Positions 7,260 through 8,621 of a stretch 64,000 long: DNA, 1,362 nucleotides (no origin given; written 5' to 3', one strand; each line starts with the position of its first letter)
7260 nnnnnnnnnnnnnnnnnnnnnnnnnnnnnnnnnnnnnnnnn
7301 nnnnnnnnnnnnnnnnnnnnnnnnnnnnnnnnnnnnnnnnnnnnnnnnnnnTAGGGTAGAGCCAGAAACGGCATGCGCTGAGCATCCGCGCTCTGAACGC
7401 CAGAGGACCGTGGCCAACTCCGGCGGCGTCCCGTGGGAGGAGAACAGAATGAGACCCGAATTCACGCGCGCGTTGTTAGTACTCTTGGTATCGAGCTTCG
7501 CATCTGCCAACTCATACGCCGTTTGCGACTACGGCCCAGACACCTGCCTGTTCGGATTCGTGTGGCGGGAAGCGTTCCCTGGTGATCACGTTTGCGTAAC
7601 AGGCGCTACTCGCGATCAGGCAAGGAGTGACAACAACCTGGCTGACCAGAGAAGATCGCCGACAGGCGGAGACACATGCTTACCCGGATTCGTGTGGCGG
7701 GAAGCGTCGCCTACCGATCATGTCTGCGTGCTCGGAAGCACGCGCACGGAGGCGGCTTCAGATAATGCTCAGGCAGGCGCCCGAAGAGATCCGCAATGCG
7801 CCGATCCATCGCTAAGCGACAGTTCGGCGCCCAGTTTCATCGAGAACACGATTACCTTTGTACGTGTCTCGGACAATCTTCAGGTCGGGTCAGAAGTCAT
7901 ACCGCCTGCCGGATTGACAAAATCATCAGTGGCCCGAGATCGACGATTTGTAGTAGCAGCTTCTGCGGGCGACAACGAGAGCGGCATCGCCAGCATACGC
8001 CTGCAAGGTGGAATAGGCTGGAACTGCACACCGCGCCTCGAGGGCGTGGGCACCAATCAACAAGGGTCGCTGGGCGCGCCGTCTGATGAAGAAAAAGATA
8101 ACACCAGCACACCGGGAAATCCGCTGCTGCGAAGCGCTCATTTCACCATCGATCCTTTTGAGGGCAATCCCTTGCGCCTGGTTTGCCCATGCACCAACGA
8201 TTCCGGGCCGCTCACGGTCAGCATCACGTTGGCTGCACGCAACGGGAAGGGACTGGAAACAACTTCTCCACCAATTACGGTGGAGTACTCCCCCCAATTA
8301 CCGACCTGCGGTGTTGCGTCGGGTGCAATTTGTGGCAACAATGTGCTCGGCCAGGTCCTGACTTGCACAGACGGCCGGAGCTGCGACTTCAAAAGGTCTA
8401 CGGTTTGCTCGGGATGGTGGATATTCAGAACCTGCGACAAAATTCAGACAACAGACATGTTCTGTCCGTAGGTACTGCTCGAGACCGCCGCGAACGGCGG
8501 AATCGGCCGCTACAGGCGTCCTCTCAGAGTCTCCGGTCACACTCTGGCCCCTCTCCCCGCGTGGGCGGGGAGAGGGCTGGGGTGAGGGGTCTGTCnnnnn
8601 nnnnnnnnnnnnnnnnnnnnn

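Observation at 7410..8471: Low-GC island encoding a secreted Cys-rich protein with a duplicated FVWREA-P-DHVCV motif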

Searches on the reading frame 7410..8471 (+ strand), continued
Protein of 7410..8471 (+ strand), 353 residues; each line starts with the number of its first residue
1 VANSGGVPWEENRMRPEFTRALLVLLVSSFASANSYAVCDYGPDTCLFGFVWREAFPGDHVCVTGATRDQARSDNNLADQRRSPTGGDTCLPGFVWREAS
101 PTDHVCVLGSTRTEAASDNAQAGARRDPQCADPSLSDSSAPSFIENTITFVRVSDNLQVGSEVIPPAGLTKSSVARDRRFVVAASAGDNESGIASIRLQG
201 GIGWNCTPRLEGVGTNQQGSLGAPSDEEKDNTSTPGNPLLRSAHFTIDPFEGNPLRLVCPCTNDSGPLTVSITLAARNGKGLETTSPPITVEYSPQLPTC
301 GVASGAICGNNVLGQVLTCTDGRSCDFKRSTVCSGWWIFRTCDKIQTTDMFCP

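Call 63: find_encoding_contigs(protein=P0003, flank=8000, max_places=3)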
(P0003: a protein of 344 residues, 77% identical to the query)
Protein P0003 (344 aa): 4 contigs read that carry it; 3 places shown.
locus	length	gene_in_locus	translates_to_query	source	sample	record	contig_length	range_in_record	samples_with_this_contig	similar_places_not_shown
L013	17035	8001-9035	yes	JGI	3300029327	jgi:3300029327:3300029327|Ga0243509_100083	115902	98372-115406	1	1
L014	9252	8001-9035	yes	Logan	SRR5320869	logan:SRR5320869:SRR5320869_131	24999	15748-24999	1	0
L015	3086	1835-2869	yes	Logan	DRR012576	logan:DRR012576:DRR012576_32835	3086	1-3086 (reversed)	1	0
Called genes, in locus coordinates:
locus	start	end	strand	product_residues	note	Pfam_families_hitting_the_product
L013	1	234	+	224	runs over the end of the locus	PF00005:ABC_tran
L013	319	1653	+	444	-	PF02321:OEP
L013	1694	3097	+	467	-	PF19335:HMBD, PF25919:BSH_CusB, PF25973:BSH_CzcB, PF25869:3HB_CusB (weak), PF25954:Beta-barrel_RND_2, PF25967:RND-MFP_C, PF25975:CzcB_C, PF25989:YknX_C (weak)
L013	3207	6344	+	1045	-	PF00873:ACR_tran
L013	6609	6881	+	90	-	-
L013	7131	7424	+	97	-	-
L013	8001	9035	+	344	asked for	-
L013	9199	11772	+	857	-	PF05345:He_PIG, PF24908:Ig_SIBA-E_2nd (faint), PF05345:He_PIG, PF17963:Big_9 (weak)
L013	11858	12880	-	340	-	PF01841:Transglut_core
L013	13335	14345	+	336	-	PF13531:SBP_bac_11, PF01547:SBP_bac_1, PF13343:SBP_bac_6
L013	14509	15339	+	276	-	PF00528:BPD_transp_1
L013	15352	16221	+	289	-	PF00528:BPD_transp_1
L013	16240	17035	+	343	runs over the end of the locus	PF02463:SMC_N (weak), PF00005:ABC_tran, PF13304:AAA_21 (weak), PF08402:TOBE_2 (weak), PF03459:TOBE, PF12857:TOBE_3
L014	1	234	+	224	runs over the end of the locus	PF00005:ABC_tran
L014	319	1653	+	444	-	PF02321:OEP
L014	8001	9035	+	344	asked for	-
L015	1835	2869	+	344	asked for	-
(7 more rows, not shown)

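Call 65: search_protein_families(library=phrogs, proteins=[window:7449-8468:+], max_evalue=1)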
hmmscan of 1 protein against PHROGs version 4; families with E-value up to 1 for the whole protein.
window:7449-8468:+ (340 aa): 0 families

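Call 66: search_protein_families(library=padloc, proteins=[window:7449-8468:+], max_evalue=1)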
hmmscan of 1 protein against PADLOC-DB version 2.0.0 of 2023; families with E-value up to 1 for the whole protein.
window:7449-8468:+ (340 aa): 0 families

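Call 71: find_encoding_contigs(protein=P0020, flank=6000, max_places=4)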
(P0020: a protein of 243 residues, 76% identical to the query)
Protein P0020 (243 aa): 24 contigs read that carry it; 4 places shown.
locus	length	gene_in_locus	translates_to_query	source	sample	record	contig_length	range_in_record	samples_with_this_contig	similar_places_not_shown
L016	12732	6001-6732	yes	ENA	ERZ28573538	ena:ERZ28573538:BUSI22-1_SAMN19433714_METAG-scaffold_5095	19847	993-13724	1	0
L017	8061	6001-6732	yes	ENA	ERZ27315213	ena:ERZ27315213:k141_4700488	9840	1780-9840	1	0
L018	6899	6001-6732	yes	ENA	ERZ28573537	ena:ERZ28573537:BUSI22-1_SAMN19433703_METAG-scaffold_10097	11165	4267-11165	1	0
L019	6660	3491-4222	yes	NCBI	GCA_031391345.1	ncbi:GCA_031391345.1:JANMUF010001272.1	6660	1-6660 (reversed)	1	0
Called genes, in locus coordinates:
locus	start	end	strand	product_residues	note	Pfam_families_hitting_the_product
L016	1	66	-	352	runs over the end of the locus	?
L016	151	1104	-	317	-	PF03401:TctC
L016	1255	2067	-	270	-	PF12146:Hydrolase_4, PF00561:Abhydrolase_1, PF12697:Abhydrolase_6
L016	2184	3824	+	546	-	PF02776:TPP_enzyme_N, PF00205:TPP_enzyme_M, PF02775:TPP_enzyme_C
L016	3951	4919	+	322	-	PF03401:TctC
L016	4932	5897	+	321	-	PF03401:TctC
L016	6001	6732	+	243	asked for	-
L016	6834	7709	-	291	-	PF02668:TauD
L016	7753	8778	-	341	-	PF02668:TauD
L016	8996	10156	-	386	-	PF02746:MR_MLE_N, PF13378:MR_MLE_C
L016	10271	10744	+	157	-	PF00111:Fer2 (weak), PF01799:Fer2_2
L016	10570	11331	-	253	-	-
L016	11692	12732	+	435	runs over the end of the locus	PF02738:MoCoBD_1, PF20256:MoCoBD_2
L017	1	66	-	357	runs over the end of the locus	PF04909:Amidohydro_2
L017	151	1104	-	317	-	PF03401:TctC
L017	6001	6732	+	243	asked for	-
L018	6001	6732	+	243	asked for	-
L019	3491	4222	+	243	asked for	-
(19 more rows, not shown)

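Call 72: find_encoding_contigs(protein=P0061, flank=6000, max_places=2)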
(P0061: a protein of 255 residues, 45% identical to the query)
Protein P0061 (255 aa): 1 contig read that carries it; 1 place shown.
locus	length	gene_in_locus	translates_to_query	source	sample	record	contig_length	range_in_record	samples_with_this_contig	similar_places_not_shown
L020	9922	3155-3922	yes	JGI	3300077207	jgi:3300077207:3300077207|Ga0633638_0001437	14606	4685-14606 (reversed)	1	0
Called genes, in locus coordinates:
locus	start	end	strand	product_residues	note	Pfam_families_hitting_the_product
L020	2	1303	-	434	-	?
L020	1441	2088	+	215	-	PF00665:rve, PF13683:rve_3, PF13333:rve_2 (faint)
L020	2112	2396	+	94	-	-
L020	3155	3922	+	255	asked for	-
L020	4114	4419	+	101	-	-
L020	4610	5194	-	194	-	PF04336:ACP_PD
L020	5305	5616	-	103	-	PF08803:ydhR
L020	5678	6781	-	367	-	PF00724:Oxidored_FMN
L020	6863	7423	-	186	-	PF02566:OsmC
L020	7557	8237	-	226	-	PF01323:DSBA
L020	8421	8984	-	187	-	PF00440:TetR_N, PF16859:TetR_C_11 (faint)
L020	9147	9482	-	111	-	PF02627:CMD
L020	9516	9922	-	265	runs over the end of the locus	PF23441:SDR, PF00106:adh_short, PF08659:KR, PF13561:adh_short_C2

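Call 79: find_related_loci(query=A1, collection=viral_contigs, flank=6000)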
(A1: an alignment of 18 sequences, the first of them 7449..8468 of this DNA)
Query A1 (340 aa) in viral_contigs; peptide patterns used: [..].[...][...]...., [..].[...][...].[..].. (x = any residue, [..] = any of these).
14 stretches matched a pattern, but none encodes a relative of the query by tblastn (E <= 1e-3).

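Call 83: find_related_loci(query=window:7449-8468:+, collection=metagenome_contigs, flank=4000)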
Query window:7449-8468:+ (340 aa) in metagenome_contigs; peptide patterns used: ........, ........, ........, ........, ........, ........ (x = any residue, [..] = any of these).
114 stretches matched a pattern; 9 encode a relative of the query (tblastn E <= 1e-3); 9 distinct loci.
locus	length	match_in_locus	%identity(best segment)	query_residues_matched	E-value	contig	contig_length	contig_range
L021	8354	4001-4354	61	7-120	2e-44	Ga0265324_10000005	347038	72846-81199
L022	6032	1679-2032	61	7-120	2e-44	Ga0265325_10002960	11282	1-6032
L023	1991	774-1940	55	12-115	6e-31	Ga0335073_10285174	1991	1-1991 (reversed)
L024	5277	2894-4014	55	12-115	1e-30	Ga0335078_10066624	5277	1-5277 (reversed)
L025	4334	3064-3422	60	13-117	1e-27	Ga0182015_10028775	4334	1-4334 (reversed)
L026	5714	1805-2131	46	26-112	6e-23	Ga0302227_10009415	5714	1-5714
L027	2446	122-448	46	26-112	5e-23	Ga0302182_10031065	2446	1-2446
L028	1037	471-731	59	28-117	8e-23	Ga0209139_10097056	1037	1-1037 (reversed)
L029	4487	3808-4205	53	7-112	2e-22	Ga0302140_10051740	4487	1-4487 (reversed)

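Call 85: search_protein_families(library=pfam, proteins=[P0182, P0246, P0162, P0233, P0165, P0180, P0167, P0242, P0253, P0141], max_evalue=0.001)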
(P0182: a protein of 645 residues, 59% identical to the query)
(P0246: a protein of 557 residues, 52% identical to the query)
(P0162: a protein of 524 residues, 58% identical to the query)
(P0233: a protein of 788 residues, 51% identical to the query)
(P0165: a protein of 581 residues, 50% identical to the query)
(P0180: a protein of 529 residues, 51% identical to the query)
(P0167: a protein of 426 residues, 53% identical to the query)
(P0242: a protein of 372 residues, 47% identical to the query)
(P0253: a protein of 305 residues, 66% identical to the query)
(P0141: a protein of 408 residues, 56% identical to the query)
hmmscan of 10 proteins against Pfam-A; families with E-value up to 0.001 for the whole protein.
P0182 (645 aa): 5 families
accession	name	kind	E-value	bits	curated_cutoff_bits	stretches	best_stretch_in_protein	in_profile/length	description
PF00069.31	Pkinase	-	9.9e-52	176.4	31.7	1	18-264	6-253/263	Protein kinase domain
PF07714.23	PK_Tyr_Ser-Thr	-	1.4e-40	139.6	23.1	1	18-262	6-248/258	Protein tyrosine and serine/threonine kinase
PF03109.22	ABC1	-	4.9e-09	36.1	22.9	1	48-174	110-226/244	ABC1 atypical kinase-like domain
PF14531.12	Kinase-like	-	2e-06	27.7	25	1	101-219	131-254/289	Kinase-like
PF01163.29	RIO1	-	1.1e-05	25.6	22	1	59-164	56-153/187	RIO domain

P0246 (557 aa): 1 family
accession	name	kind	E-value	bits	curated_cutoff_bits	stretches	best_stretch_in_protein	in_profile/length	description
PF13248.11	Zn_ribbon_3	-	0.00054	19.8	27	1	3-25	4-25/26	zinc-ribbon domain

P0162 (524 aa): 0 families

P0233 (788 aa): 0 families

P0165 (581 aa): 0 families

P0180 (529 aa): 1 family
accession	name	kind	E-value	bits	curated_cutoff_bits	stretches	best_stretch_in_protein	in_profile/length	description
PF13676.11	TIR_2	-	8.7e-12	46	28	1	22-132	1-103/122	TIR domain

P0167 (426 aa): 1 family
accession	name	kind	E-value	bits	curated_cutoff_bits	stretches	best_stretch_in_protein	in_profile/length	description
PF13676.11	TIR_2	-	3.4e-11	44.1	28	1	4-133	1-109/122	TIR domain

P0242 (372 aa): 5 families
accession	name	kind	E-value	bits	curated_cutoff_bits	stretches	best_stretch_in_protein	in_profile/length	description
PF13676.11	TIR_2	-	5.4e-26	91.9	28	1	4-113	1-112/122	TIR domain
PF08937.16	ThsB_TIR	-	4e-07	30.8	21.2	1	5-91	1-97/100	Thoeris protein ThsB, TIR-like domain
PF01582.25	TIR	-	0.0001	22.6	21.3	1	5-78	5-81/179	TIR domain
PF10137.14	CAP12-PCTIR_TIR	-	0.00012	22.5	24.7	1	3-64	1-63/119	CAP12/Pycsar effector protein, TIR domain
PF19250.5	DUF5898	-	0.00018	21.9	28.9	0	291-341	7-58/109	Family of unknown function (DUF5898)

P0253 (305 aa): 0 families

P0141 (408 aa): 1 family
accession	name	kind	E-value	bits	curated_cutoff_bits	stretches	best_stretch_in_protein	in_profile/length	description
PF03793.24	PASTA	-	1.9e-14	53.8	23.2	1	149-212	1-64/64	PASTA domain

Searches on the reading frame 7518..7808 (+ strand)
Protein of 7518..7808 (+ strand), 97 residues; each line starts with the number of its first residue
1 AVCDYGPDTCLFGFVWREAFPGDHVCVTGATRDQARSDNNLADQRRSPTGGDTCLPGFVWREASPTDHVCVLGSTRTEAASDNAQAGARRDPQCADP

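Call 51: predict_structure(alignment_id=A2)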
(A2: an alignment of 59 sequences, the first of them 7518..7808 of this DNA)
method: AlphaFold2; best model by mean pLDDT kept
length: 97 residues; sequences in the alignment: 59
mean_pLDDT: 92.7   pTM: 0.81
mean pLDDT of the five models: 92.7, 89.4, 88.0, 87.7, 84.7
residues with pLDDT >= 90: 76; 70-90: 18; 50-70: 3; < 50: 0
segments of 3 or more residues with pLDDT < 50: none
pLDDT, mean of each block of 10 residues (from residue 1): 83 96 96 98 91 93 95 98 95 78
secondary structure, 60 per line:
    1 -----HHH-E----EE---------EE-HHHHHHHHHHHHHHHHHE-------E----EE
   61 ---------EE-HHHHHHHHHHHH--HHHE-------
elements in order: H29-45 H73-84

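Call 54: search_protein_families(library=pfam, proteins=[window:7518-7808:+], max_evalue=10)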
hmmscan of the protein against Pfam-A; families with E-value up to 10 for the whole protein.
window:7518-7808:+ (97 aa): 0 families

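Call 80: fold_search(model_id=the predicted structure, library=pdb)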
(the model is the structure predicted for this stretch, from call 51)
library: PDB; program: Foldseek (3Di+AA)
matches with E <= 10: 19; with E <= 0.001: 0
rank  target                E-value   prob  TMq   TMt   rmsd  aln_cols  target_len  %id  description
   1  6axf_K                4.6e+00  0.02  0.19  0.06  18.5        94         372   14  Structure of RasGRP2 in complex with Rap1B (released 2017-10-11)
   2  9m67_A                4.6e+00  0.01  0.15  0.05  12.5        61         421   13  the flagellar filament cap FliD in complex with FliC (released 2025-12-03)
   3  5hpl_B                4.9e+00  0.02  0.17  0.06   9.9        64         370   12  System-wide modulation of HECT E3 ligases with selective ubiquitin variant probes: Rsp5 and UbV R5.4 (released 2016-03-16)
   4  7avt_B                6.0e+00  0.01  0.17  0.04  20.1        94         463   12  Crystal structure of SOS1 in complex with compound 7 (released 2021-03-24)
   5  5ovf                  6.0e+00  0.01  0.17  0.04  20.2        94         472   12  Ras guanine nucleotide exchange factor SOS1 (Rem-cdc25) in complex with small molecule inhibitor compound 17 (released 2019-02-06)
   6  7mpi_BT               7.3e+00  0.01  0.17  0.12  14.3        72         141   10  Stm1 bound vacant 80S structure isolated from cbf5-D95A (released 2022-05-11)
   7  5ovd                  7.3e+00  0.01  0.16  0.04  19.8        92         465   12  Ras guanine nucleotide exchange factor SOS1 (Rem-cdc25) in new crystal form (released 2019-02-06)
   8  7kzm_I                7.7e+00  0.02  0.24  0.23   8.1        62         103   16  Outer dynein arm bound to doublet microtubules from C. reinhardtii (released 2021-01-20)
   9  5ovi                  7.7e+00  0.01  0.16  0.04  20.0        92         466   12  Ras guanine nucleotide exchange factor SOS1 (Rem-cdc25) in complex with small molecule inhibitor BAY-293 (compound 23) (released 2019-02-06)
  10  6q96_B                8.2e+00  0.02  0.20  0.21   9.8        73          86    5  HDM2 (17-111, WILD TYPE) COMPLEXED WITH COMPOUND 12 AT 1.8A; Structural states of Hdm2 and HdmX: X-ray elucidation of  (released 2019-05-15)
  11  6axf_A                8.2e+00  0.01  0.19  0.06  18.5        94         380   14  Structure of RasGRP2 in complex with Rap1B (released 2017-10-11)
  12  7avi_A                8.2e+00  0.01  0.17  0.04  20.1        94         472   12  Crystal structure of SOS1 in complex with compound 2 (released 2021-03-24)
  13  9hts_A                8.8e+00  0.02  0.22  0.15   5.8        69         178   14  Human KHNYN KH domain (released 2025-02-26)
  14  8xjj                  8.8e+00  0.01  0.16  0.04  20.0        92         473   12  Co-crystal structure of SOS-1 and a potent, selective and orally bioavailable SOS1 inhibitor RGT-018 (released 2024-08-14)
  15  6t0w_A                9.4e+00  0.01  0.20  0.06  10.6        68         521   12  Human Influenza B polymerase recycling complex (released 2020-04-15)
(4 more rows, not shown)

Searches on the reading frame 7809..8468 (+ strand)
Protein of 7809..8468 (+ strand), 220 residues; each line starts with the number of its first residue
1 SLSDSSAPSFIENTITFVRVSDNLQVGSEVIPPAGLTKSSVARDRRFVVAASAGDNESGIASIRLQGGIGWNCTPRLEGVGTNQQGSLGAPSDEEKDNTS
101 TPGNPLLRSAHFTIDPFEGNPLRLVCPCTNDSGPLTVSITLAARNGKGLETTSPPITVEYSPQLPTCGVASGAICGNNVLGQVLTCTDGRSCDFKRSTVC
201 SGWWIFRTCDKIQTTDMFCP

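Call 70: find_homologous_proteins(query=A7, max_evalue=0.001)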
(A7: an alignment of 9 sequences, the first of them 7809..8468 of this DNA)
Query A7 (9 sequences) (220 aa, profile of the alignment): 30 proteins with E <= 0.001 among 8000 candidates.
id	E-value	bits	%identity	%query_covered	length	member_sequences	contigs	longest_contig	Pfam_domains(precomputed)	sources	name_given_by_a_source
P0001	1.7e-110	386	100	100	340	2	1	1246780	-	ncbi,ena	-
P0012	3.7e-110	385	88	99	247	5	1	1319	-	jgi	jgi:hypothetical protein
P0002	5.4e-108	378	84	99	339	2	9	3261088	-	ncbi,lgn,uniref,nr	ncbi:hypothetical protein [Nitrosospira lacus]|uniref:hypothetical protein n=1 Tax=Nitrosospira lacu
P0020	5.1e-107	375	76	99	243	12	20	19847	-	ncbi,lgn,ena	-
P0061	3.1e-106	372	44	99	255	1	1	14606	-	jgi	jgi:hypothetical protein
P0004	8.0e-106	371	82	100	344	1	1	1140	-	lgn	-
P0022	7.6e-105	368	56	99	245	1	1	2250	-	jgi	jgi:hypothetical protein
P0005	3.8e-104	365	79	100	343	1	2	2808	-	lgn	-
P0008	4.1e-104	365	76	99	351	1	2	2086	-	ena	-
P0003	1.2e-103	364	80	99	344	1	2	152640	-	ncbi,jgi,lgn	-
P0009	1.5e-101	357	73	99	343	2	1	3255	-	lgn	-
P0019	1.3e-100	354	76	98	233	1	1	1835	-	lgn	-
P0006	5.4e-99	349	76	99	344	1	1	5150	-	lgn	-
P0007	9.8e-99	348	79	99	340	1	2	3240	-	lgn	-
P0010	2.5e-88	314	64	99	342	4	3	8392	-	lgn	-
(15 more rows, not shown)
